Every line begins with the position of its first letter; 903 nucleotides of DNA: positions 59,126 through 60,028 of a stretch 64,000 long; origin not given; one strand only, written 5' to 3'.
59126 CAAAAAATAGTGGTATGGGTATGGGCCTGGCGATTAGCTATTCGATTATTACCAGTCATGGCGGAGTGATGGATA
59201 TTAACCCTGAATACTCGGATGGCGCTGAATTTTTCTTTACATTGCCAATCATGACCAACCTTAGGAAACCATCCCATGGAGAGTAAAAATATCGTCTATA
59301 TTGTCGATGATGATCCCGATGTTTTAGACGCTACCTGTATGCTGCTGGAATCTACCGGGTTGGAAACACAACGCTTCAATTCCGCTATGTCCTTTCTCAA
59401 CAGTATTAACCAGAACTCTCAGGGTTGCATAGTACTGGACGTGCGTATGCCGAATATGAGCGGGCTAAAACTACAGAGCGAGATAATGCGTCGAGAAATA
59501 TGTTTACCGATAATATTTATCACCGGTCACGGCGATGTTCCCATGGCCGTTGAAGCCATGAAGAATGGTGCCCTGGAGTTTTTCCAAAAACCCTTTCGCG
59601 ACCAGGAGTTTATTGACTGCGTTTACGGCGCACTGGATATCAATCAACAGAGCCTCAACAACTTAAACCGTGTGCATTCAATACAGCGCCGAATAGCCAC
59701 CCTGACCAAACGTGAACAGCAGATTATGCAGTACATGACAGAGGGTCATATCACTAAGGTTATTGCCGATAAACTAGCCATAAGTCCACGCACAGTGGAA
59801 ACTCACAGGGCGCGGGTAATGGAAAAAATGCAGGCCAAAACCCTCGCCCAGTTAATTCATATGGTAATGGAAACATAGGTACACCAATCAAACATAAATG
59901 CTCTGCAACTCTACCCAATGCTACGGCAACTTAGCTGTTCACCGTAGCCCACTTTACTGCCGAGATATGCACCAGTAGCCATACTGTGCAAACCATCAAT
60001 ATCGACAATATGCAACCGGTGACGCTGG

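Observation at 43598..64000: Self-contained low-oxygen glycogen island wired by five FNR boxes, with its own FNR and FixLJ-like regulators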

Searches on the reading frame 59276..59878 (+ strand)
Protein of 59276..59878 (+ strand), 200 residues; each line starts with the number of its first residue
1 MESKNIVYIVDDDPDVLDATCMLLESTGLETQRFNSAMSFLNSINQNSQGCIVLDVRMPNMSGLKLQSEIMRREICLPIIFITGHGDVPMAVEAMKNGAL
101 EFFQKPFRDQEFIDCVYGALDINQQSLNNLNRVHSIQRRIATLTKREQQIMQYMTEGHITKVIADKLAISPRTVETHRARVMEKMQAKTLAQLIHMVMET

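Call 7: search_protein_families(library=pfam, proteins=[window:59276-59878:+])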
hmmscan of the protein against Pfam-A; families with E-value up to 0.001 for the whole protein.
window:59276-59878:+ (200 aa): 3 families
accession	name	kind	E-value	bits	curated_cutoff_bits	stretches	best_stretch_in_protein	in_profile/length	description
PF00072.30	Response_reg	-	3.1e-26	92.2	30.2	1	7-114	1-108/111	Response regulator receiver domain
PF00196.25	GerE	-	1.6e-20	72.9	23.5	1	142-197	2-57/57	Bacterial regulatory proteins, luxR family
PF08281.18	Sigma70_r4_2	-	3.6e-06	27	25.7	1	135-185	3-54/54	Sigma-70, region 4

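Call 57: search_solved_structures(query=window:59276-59878:+, show_alignments=3, max_evalue=1e-8)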
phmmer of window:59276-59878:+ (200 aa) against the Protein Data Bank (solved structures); distinct sequences matched with E-value up to 1e-8: 39.
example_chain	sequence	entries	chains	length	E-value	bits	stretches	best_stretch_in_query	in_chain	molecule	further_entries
1yio_A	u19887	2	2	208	1.8e-46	161.2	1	2-198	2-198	response regulatory protein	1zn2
5xso_A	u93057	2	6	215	1.5e-44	155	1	2-198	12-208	Response regulator FixJ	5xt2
1d5w_A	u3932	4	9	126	2e-23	86.1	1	6-118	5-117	TRANSCRIPTIONAL REGULATORY PROTEIN FIXJ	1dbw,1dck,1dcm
1qkk_A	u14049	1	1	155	3.6e-22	82.1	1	7-117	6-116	C4-DICARBOXYLATE TRANSPORT TRANSCRIPTIONAL REGULATORY PROTEIN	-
1l5y_A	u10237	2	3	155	4.6e-22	81.7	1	7-115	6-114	C4-DICARBOXYLATE TRANSPORT TRANSCRIPTIONAL REGULATORY PROTEIN DCTD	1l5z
4d6x_A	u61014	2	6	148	1.6e-16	63.7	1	7-129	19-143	BACTERIAL REGULATORY, FIS FAMILY PROTEIN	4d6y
1dc7_A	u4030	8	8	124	4.1e-16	62.3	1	4-120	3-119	NITROGEN REGULATION PROTEIN | NITROGEN REGULATION PROTEIN NR(I) | NTRC RECEIVER DOMAIN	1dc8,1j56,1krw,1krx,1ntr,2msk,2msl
5m7n_A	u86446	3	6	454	1.3e-15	60.7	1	7-123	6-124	Nitrogen assimilation regulatory protein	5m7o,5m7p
5tqj_A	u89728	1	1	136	1.5e-15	60.5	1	4-122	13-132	Response regulator receiver protein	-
3jte_A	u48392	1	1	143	3.1e-15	59.5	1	7-124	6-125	Response regulator receiver protein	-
5f64_A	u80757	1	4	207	2.7e-13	53.1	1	8-194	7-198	Positive transcription regulator EvgA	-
8zwn_A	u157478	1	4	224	3.7e-13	52.7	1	8-194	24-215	DNA-binding transcriptional activator EvgA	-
1x3u_A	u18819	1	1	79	1.1e-12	51.2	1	131-198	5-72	Transcriptional regulatory protein fixJ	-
1zit_A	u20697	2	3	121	3.1e-12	49.7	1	7-116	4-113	transcriptional regulator (NtrC family)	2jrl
9qih_A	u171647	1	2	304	3.5e-12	49.5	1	32-130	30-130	SenB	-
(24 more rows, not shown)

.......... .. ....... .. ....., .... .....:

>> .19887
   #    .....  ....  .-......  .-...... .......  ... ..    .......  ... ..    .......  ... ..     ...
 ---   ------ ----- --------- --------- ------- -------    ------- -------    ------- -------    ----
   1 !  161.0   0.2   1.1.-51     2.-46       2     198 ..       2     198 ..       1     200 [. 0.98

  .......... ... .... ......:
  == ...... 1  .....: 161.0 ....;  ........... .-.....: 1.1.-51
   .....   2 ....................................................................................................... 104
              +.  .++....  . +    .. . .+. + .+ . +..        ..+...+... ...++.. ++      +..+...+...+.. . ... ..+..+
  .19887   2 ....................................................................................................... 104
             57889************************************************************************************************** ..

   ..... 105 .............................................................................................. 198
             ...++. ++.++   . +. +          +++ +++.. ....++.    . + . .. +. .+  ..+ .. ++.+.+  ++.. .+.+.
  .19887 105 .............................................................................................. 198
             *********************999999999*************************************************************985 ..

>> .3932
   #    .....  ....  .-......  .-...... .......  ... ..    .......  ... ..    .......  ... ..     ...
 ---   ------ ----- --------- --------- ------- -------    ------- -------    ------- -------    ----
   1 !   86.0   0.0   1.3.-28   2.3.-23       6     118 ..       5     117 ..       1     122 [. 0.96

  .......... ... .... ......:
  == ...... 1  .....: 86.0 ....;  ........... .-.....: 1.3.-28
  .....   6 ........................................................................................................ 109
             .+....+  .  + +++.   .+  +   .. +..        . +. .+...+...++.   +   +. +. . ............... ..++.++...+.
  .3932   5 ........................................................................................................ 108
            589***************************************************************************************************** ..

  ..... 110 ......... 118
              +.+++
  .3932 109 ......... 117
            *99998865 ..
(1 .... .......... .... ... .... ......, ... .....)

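Call 58: search_protein_families(library=ncbifam, proteins=[window:59276-59878:+], max_evalue=0.00001)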
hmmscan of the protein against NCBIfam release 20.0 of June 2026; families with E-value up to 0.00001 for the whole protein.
window:59276-59878:+ (200 aa): 71 families (the best 25 are shown)
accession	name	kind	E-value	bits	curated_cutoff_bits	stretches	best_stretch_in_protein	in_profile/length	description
NF006900.1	PRK09390.1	equivalog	8.2e-68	227.9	255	1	1-199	1-199/203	response regulator FixJ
NF040749.1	tetrathio_RR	equivalog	2.3e-55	187.2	290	1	6-197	1-188/191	tetrathionate respiration response regulator TtrR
NF047793.1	ResRegPgtA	equivalog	1.2e-35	123.1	650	1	5-131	6-132/414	two-component system response regulator PgtA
NF011896.0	PRK15369.1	equivalog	2e-23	83.1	242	1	35-197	36-204/211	two component system response regulator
TIGR01818.1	ntrC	equivalog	1.9e-21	76.4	558.6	1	7-131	1-125/463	nitrogen regulation protein NR(I)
NF008176.1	PRK10923.1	equivalog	1.9e-20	72.9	620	1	4-127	3-126/469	nitrogen regulation protein NR(I)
NF051870.1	NAssimRespRegNtrX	equivalog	4.1e-20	72.1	600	1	7-129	4-128/452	nitrogen assimilation response regulator NtrX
NF011695.0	PRK15115.1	equivalog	6.8e-20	71.2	763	1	7-148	9-150/445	two-component system response regulator GlrR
NF008469.0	PRK11361.1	equivalog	3e-19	69.1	714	1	1-152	1-148/461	acetoacetate metabolism transcriptional regulator AtoC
NF007419.0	PRK09958.1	equivalog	1.4e-18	67.2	251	1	8-195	4-196/204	acid-sensing system DNA-binding response regulator EvgA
NF052445.1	RespRegMctR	equivalog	2.6e-18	66.2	300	1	7-199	4-201/205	two-component system response regulator MctR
NF007018.1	PRK09483.1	equivalog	4.5e-18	65.7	280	1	41-198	40-204/217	UvrY/SirA/GacA family response regulator transcription factor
NF007685.0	PRK10360.1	equivalog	1.3e-16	61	258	1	33-196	32-191/196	response regulator transcription factor UhpA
NF053512.1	nitric_RR_NosR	exception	2e-16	60.1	400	1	8-145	2-140/422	response regulator c-di-GMP phosphodiesterase, NosR family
NF040689.1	MtrAB_MtrA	equivalog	9.3e-16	57.8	300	1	7-150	1-145/219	MtrAB system response regulator MtrA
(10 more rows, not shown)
